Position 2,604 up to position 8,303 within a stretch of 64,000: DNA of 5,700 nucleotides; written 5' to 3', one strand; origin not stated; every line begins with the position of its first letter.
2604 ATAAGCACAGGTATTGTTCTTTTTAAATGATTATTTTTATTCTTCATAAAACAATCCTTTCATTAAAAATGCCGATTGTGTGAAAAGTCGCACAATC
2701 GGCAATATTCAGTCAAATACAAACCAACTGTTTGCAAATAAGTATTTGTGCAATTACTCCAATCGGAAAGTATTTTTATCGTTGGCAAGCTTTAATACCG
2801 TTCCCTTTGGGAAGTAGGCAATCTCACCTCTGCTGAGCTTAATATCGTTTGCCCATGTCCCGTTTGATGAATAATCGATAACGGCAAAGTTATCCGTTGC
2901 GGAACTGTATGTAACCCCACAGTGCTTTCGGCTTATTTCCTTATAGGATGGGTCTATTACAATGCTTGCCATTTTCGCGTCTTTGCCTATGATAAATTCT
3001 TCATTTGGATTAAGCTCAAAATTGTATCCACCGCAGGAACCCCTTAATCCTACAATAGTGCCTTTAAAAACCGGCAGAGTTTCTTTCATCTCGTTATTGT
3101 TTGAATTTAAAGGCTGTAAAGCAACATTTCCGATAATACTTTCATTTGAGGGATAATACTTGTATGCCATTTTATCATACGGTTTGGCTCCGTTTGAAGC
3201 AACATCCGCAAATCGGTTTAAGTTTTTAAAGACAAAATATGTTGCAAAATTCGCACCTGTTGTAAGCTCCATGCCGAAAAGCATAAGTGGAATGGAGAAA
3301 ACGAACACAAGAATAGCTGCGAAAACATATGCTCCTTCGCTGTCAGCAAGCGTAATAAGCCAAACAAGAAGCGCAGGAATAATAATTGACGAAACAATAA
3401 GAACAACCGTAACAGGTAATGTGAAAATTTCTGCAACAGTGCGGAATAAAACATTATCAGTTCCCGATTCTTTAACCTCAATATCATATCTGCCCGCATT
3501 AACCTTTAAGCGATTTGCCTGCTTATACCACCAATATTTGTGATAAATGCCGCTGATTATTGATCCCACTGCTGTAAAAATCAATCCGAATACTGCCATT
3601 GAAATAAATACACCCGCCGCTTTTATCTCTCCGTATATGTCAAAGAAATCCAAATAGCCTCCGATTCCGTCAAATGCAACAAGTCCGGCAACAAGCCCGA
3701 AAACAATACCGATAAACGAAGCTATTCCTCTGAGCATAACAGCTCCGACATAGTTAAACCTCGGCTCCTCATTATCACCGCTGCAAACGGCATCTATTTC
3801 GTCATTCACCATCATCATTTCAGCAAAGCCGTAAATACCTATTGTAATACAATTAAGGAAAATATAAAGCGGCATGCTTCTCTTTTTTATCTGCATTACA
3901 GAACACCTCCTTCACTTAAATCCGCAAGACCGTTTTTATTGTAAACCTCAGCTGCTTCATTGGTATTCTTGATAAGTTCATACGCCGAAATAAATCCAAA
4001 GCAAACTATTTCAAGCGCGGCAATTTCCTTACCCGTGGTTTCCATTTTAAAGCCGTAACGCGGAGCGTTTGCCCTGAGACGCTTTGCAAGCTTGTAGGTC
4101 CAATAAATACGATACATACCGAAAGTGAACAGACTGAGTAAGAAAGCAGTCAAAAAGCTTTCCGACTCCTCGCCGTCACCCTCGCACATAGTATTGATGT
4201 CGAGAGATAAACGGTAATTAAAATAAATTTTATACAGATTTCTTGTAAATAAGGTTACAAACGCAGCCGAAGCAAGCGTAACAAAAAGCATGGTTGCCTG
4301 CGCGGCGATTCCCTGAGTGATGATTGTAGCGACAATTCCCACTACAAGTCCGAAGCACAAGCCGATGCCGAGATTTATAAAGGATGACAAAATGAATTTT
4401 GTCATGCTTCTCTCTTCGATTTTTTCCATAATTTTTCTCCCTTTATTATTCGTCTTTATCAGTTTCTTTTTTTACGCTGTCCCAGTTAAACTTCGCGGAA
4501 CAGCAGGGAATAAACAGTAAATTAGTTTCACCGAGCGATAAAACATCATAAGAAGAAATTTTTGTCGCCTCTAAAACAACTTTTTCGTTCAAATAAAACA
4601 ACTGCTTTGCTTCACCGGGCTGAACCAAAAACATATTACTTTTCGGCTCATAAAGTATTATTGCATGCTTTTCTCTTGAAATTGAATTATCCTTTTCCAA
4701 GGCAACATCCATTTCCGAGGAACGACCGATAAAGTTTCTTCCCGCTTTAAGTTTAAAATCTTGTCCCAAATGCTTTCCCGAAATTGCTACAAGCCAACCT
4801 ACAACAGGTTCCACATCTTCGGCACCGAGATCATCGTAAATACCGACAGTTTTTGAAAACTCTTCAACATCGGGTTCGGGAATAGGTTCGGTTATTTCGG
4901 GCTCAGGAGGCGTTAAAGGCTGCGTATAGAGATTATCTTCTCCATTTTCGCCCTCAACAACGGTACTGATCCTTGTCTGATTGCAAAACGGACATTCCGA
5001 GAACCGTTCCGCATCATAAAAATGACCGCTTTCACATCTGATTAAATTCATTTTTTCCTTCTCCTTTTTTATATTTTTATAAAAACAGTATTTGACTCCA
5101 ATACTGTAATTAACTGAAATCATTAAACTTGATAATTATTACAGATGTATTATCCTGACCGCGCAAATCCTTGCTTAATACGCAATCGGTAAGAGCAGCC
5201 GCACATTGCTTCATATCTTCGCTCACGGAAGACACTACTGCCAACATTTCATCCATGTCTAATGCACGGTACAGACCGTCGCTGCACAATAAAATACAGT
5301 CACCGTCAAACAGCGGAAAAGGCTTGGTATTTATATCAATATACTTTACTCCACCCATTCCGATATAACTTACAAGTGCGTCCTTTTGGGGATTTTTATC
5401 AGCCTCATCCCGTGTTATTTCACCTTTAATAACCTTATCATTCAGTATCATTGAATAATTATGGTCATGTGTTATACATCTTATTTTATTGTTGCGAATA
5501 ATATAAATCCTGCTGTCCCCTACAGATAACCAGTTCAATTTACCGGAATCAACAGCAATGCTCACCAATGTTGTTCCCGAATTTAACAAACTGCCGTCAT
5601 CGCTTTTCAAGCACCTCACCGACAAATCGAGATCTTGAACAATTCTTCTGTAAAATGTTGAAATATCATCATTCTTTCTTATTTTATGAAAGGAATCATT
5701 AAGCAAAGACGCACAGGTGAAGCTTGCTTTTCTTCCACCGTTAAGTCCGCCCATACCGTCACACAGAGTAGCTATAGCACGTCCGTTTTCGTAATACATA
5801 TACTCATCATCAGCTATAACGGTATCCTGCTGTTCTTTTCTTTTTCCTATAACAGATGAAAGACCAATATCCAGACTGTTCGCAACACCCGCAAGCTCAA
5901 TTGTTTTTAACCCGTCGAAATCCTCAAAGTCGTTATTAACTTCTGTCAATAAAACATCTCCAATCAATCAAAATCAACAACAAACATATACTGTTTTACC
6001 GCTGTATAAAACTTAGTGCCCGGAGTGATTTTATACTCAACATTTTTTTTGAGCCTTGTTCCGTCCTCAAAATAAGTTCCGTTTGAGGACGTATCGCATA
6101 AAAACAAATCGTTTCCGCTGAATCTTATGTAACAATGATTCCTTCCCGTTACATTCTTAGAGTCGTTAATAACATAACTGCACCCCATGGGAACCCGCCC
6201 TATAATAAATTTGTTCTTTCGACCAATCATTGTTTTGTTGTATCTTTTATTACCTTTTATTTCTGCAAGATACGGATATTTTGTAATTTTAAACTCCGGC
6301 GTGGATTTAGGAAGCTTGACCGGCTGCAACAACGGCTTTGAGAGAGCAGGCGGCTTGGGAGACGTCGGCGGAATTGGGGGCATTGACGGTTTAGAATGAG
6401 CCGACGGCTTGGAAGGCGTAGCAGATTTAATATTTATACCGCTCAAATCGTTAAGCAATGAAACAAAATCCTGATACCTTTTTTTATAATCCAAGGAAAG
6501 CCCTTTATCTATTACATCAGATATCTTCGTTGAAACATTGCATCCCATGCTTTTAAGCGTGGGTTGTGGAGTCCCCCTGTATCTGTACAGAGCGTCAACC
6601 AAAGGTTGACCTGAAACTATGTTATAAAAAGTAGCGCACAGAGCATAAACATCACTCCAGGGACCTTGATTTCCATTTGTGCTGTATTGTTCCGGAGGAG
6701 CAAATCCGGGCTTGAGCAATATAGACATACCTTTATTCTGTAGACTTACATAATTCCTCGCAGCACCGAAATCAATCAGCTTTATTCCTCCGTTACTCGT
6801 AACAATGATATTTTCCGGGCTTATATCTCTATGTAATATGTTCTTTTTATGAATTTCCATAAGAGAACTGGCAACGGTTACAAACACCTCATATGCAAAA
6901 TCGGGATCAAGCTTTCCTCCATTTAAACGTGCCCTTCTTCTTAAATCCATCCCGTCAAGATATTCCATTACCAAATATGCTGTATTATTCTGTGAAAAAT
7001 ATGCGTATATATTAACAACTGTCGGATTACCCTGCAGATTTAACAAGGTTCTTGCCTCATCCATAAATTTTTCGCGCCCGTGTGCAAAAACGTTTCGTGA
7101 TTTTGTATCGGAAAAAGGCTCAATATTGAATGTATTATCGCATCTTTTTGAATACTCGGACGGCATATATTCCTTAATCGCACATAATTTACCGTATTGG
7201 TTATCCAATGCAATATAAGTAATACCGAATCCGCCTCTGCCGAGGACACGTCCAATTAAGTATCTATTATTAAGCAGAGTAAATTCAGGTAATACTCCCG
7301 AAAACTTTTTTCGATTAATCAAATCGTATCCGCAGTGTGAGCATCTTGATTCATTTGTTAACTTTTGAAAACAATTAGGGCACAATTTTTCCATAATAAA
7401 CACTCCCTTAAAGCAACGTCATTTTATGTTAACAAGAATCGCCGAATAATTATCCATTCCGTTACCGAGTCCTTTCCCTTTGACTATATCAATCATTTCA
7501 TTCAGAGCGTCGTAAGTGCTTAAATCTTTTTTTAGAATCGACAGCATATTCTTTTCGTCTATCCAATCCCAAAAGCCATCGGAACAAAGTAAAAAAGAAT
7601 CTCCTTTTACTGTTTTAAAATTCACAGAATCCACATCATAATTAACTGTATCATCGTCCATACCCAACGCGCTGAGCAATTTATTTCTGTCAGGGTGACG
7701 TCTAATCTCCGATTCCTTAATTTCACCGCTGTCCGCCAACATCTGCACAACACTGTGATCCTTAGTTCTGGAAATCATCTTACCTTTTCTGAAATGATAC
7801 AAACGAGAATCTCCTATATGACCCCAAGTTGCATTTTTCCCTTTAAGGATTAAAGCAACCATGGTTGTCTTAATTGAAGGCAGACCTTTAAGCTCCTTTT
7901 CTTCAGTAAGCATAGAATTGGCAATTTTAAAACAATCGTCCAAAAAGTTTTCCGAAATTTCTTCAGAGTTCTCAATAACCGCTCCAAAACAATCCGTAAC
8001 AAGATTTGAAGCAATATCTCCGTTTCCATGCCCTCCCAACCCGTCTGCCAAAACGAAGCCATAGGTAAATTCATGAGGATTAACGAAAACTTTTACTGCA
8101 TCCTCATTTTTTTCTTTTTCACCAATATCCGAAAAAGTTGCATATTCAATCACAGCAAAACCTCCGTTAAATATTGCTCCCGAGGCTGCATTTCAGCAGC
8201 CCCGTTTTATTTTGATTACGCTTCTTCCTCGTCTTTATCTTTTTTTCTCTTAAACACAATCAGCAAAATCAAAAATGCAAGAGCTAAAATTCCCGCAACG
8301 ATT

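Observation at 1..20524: Two FHA/PP2C/Hanks-kinase modules bracketing a giant surface protein, DUF4234-FHA membrane proteins and an M4-protease-vWA lipoprotein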

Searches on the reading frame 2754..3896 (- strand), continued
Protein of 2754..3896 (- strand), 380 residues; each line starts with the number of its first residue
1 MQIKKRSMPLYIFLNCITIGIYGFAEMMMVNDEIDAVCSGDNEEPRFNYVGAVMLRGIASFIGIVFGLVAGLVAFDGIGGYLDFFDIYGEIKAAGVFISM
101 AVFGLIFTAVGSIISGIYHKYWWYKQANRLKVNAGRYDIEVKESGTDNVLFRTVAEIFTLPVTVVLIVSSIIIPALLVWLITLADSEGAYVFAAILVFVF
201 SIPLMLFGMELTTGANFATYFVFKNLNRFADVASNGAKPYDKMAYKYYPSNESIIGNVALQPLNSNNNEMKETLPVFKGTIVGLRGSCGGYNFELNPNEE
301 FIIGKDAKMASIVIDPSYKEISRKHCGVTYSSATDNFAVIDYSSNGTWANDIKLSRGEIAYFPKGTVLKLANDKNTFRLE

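Call 80: fold_search(model_id=the predicted structure, library=pdb)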
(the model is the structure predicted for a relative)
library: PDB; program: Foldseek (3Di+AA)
matches with E <= 10: 417; with E <= 0.001: 73
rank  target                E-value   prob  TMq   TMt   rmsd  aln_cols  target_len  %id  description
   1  4jon_C                1.3e-06  1.00  0.23  0.70   2.0       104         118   22  Crystal structure of a centrosomal protein 170kDa, transcript variant beta (CEP170) from Homo sapiens at 2.15 A resolu (released 2013-04-17)
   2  4jon_A                1.7e-06  1.00  0.23  0.68   2.0       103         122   22  Crystal structure of a centrosomal protein 170kDa, transcript variant beta (CEP170) from Homo sapiens at 2.15 A resolu (released 2013-04-17)
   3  4jon_D                2.4e-06  1.00  0.23  0.70   2.0       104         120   22  Crystal structure of a centrosomal protein 170kDa, transcript variant beta (CEP170) from Homo sapiens at 2.15 A resolu (released 2013-04-17)
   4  3gqs_A                2.9e-06  1.00  0.24  0.87   1.7       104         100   22  Crystal structure of the FHA domain of CT664 protein from Chlamydia trachomatis (released 2009-04-07)
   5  4jon_E                3.2e-06  1.00  0.23  0.68   2.2       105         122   22  Crystal structure of a centrosomal protein 170kDa, transcript variant beta (CEP170) from Homo sapiens at 2.15 A resolu (released 2013-04-17)
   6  4jon_B                3.5e-06  1.00  0.23  0.67   2.1       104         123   22  Crystal structure of a centrosomal protein 170kDa, transcript variant beta (CEP170) from Homo sapiens at 2.15 A resolu (released 2013-04-17)
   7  5yyx                  8.1e-06  1.00  0.24  0.73   2.4       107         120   19  Crystal Structure of the MEK1 FHA domain (released 2018-10-10)
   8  3gqs_B                8.5e-06  1.00  0.24  0.85   2.2       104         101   24  Crystal structure of the FHA domain of CT664 protein from Chlamydia trachomatis (released 2009-04-07)
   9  6hc1_B                1.1e-05  1.00  0.23  0.80   2.1       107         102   20  Bdellovibrio bacteriovorus DgcB FHA in complex with phosphorylated N-terminal peptide (released 2019-08-28)
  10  1uht_MODEL_1_A        2.0e-05  1.00  0.26  0.77   4.6       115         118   22  Solution Structure of The FHA Domain of Arabidopsis thaliana Hypothetical Protein (released 2004-01-10)
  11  4h87_B                2.0e-05  1.00  0.24  0.69  11.8       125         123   16  Crystal structure of a FHA domain of kanadaptin (SLC4A1AP) from Homo sapiens at 1.55 A resolution (released 2012-10-10)
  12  6hc0_C                2.2e-05  1.00  0.23  0.79   2.1       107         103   20  Bdellovibrio bacteriovorus DgcB FHA domain, tail complex (released 2019-08-28)
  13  4h87_A                3.7e-05  1.00  0.25  0.71  11.1       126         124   15  Crystal structure of a FHA domain of kanadaptin (SLC4A1AP) from Homo sapiens at 1.55 A resolution (released 2012-10-10)
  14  8i0p_X                3.7e-05  1.00  0.24  0.57  10.6       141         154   16  The cryo-EM structure of human pre-Bact complex (released 2024-07-31)
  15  6hc0_B                4.3e-05  1.00  0.24  0.79   2.1       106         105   20  Bdellovibrio bacteriovorus DgcB FHA domain, tail complex (released 2019-08-28)
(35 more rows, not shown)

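Call 86: search_protein_families(library=ncbifam, proteins=[window:2754-3896:-], max_evalue=0.001)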
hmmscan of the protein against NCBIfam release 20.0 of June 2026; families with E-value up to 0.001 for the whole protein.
window:2754-3896:- (380 aa): 0 families

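Call 91: search_protein_representatives(alignment_id=A1)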
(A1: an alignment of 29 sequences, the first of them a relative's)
Query: 29 sequences, 395 profile positions. Proteins with E-value up to 0.001 (for the whole library): 3672; up to 1e-10: 1245; up to 1e-30: 59. The best 150 are listed.
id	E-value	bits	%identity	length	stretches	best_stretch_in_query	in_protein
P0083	5.0e-161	552.7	-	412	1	10-395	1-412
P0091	3.4e-155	533.5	-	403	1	1-394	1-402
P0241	8.8e-113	393.8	-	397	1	1-394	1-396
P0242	7.6e-100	351.2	-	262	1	10-266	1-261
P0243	2.2e-99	349.7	-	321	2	113-394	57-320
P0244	7.3e-94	331.5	-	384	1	1-395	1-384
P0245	8.1e-93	328.1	-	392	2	1-226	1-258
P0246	9.6e-85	301.5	-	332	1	1-270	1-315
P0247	1.9e-83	297.3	-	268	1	1-209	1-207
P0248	5.3e-74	266.1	-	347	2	109-395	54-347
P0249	5.2e-63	229.9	-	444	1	2-393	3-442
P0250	2.0e-62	228.0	-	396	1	3-394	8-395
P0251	8.8e-56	206.1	-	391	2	116-394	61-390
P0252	3.7e-55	204.1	-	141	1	286-395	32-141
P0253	6.4e-55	203.3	-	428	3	215-394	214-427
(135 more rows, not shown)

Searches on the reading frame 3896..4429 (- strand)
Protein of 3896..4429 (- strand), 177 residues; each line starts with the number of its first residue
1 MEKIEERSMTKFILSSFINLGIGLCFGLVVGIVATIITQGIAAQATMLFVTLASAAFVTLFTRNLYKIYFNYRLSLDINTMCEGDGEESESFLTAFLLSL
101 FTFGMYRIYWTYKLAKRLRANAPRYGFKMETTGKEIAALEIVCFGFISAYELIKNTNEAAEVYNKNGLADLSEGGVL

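Call 8: search_protein_families(library=pfam, proteins=[window:3896-4429:-], max_evalue=0.01)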
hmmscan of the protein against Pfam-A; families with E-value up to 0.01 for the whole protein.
window:3896-4429:- (177 aa): 1 family
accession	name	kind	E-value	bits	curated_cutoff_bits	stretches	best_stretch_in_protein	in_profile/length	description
PF14018.11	DUF4234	-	4.3e-22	78.4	25.3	2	54-119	5-69/70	Domain of unknown function (DUF4234)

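Call 86: search_protein_families(library=ncbifam, proteins=[window:3896-4429:-], max_evalue=0.001)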
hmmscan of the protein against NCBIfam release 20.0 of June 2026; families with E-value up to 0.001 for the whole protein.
window:3896-4429:- (177 aa): 0 families

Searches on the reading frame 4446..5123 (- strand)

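Call 7: search_protein_families(library=pfam, proteins=[window:4446-5123:-], max_evalue=0.01)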
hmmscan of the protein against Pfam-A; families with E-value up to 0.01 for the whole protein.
window:4446-5123:- (225 aa): 2 families
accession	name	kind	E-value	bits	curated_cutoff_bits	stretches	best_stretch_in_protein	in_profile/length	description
PF16697.10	Yop-YscD_cpl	-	1.1e-08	35.6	33.2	1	114-204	3-90/94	Inner membrane component of T3SS, cytoplasmic domain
PF00498.31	FHA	-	1.5e-05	25.7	20.7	1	132-198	3-67/67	FHA domain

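Call 11: search_protein_families(library=padloc, proteins=[window:4446-5123:-], max_evalue=0.01)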
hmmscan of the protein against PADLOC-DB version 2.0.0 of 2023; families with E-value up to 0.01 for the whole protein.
window:4446-5123:- (225 aa): 0 families

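Call 86: search_protein_families(library=ncbifam, proteins=[window:4446-5051:-], max_evalue=0.001)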
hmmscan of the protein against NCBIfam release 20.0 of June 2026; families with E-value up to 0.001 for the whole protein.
window:4446-5051:- (201 aa): 1 family
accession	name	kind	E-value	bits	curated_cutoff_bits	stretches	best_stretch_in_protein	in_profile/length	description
NF049868.1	FhaB_Rv0019c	equivalog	0.00097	19.2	125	0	86-178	68-156/158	FHA domain-containing protein FhaB/FipA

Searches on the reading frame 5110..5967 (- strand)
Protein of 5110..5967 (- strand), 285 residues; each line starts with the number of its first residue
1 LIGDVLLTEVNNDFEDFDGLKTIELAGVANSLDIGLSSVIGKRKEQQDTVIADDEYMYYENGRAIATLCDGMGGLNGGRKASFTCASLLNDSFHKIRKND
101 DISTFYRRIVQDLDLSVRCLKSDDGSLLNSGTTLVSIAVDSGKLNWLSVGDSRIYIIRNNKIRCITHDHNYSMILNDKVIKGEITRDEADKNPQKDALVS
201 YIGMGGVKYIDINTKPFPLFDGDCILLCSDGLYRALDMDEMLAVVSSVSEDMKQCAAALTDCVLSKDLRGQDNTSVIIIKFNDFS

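Call 7: search_protein_families(library=pfam, proteins=[window:5110-5967:-], max_evalue=0.01)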
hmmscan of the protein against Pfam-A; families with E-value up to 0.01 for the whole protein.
window:5110-5967:- (285 aa): 3 families
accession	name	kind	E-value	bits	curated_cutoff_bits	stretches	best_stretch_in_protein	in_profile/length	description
PF13672.11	PP2C_2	-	7.9e-10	39.1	24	1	41-259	2-195/209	Protein phosphatase 2C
PF00481.26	PP2C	-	1.1e-08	35.6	20.3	1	34-170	3-141/255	Protein phosphatase 2C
PF07228.17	SpoIIE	-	3e-07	31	25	1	202-281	105-191/192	Stage II sporulation protein E (SpoIIE)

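Call 11: search_protein_families(library=padloc, proteins=[window:5110-5967:-], max_evalue=0.01)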
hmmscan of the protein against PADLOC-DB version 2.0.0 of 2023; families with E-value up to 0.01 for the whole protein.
window:5110-5967:- (285 aa): 0 families

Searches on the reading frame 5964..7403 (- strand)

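Call 7: search_protein_families(library=pfam, proteins=[window:5964-7403:-], max_evalue=0.01)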
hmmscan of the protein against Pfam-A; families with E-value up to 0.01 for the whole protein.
window:5964-7403:- (479 aa): 10 families
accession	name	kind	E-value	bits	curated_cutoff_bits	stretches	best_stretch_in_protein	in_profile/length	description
PF00069.31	Pkinase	-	1.4e-33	116.9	31.7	1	50-309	3-251/263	Protein kinase domain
PF07714.23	PK_Tyr_Ser-Thr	-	9.7e-21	74.7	23.1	1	109-265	44-201/258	Protein tyrosine and serine/threonine kinase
PF03109.22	ABC1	-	4.3e-09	36.3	22.9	1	139-222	140-221/244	ABC1 atypical kinase-like domain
PF01636.29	APH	-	4.1e-06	27.2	23.2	0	111-185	35-108/239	Phosphotransferase enzyme family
PF17667.7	Pkinase_fungal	-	0.00042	19.6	24.1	1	184-219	302-343/387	Fungal protein kinase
PF01163.29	RIO1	-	0.00086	19.4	22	1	140-214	79-150/187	RIO domain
PF14531.12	Kinase-like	-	0.0014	18.4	25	1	183-243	160-216/289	Kinase-like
PF07387.17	Seadorna_VP7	-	0.0016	18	20.3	1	176-214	149-189/308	Seadornavirus VP7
PF18912.6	DZR_2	-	0.0061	16.8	27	0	5-28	21-46/56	Double zinc ribbon domain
PF12773.13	DZR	-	0.0077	16.8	27.3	0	6-34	13-40/45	Double zinc ribbon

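Call 11: search_protein_families(library=padloc, proteins=[window:5964-7403:-], max_evalue=0.01)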
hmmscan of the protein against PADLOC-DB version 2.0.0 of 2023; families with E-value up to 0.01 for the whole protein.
window:5964-7403:- (479 aa): 34 families (the best 25 are shown)
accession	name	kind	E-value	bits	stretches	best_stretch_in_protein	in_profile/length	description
PDLC04138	mad6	-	1.1e-47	161.4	1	43-340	48-330/659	mads_6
PDLC04042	PD-T4-6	-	3.8e-44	149.5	1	43-327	6-276/292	-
PDLC04045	PD-T4-6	-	6.3e-43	145.1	1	40-328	27-303/350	-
PDLC04044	PD-T4-6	-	1.4e-42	144.2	1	40-342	26-309/372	-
PDLC04053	PD-T4-6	-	8.1e-41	138.5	1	46-335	9-283/311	-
PDLC04047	PD-T4-6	-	1.1e-39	134.4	1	43-322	7-271/327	-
PDLC04051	PD-T4-6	-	3.1e-37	126.6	1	20-330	20-301/476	-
PDLC04043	PD-T4-6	-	6.1e-36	122.4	1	43-325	12-279/452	-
PDLC04062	PD-T4-6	-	6.1e-36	122.4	1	33-326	19-296/450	-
PDLC04060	PD-T4-6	-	1.4e-35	121.2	1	42-327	4-273/486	-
PDLC04054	PD-T4-6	-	1.9e-33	114.3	1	110-353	54-301/347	-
PDLC04039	PD-T4-6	-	3.8e-31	106.6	1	46-312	14-264/458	-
PDLC04057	PD-T4-6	-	5.9e-29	99.3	1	43-321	5-268/443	-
PDLC04061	PD-T4-6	-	5.1e-28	96.8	2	109-322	59-282/510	-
PDLC04050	PD-T4-6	-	1.2e-26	91.7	1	48-337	65-338/480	-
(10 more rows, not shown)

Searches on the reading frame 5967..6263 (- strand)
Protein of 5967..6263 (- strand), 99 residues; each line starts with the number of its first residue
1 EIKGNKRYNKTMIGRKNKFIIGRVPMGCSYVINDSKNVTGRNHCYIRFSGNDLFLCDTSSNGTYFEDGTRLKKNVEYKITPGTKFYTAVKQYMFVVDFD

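Call 46: search_protein_families(library=pfam, proteins=[window:5967-6263:-], max_evalue=5)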
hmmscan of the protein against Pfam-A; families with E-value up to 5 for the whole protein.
seq(99 aa): 2 families
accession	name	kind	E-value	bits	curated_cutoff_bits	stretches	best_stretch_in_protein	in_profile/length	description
PF00498.31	FHA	-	4.1e-08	34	20.7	1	20-83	2-62/67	FHA domain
PF16697.10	Yop-YscD_cpl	-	0.0025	18.5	33.2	1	15-84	15-80/94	Inner membrane component of T3SS, cytoplasmic domain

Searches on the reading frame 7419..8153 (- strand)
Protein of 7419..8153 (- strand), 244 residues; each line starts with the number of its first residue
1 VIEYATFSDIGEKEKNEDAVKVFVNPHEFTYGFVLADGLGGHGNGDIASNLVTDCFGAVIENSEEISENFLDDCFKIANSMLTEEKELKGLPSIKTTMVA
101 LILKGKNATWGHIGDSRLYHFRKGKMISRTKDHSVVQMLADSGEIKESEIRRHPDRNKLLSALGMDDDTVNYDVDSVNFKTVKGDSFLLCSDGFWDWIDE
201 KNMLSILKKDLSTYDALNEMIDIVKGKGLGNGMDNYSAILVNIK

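Call 7: search_protein_families(library=pfam, proteins=[window:7419-8153:-], max_evalue=0.01)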
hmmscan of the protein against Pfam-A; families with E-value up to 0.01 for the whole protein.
window:7419-8153:- (244 aa): 2 families
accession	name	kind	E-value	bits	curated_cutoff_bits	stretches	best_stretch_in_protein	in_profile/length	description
PF13672.11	PP2C_2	-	1.4e-12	48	24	1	10-207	6-188/209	Protein phosphatase 2C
PF00481.26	PP2C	-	4.7e-05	23.6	20.3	0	36-135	40-142/255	Protein phosphatase 2C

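Call 11: search_protein_families(library=padloc, proteins=[window:7419-8153:-], max_evalue=0.01)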
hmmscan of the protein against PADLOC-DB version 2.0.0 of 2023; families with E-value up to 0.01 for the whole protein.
window:7419-8153:- (244 aa): 1 family
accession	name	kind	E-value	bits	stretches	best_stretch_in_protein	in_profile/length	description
PDLC04518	PDC-M21C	-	2.2e-13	48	1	3-211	4-203/243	-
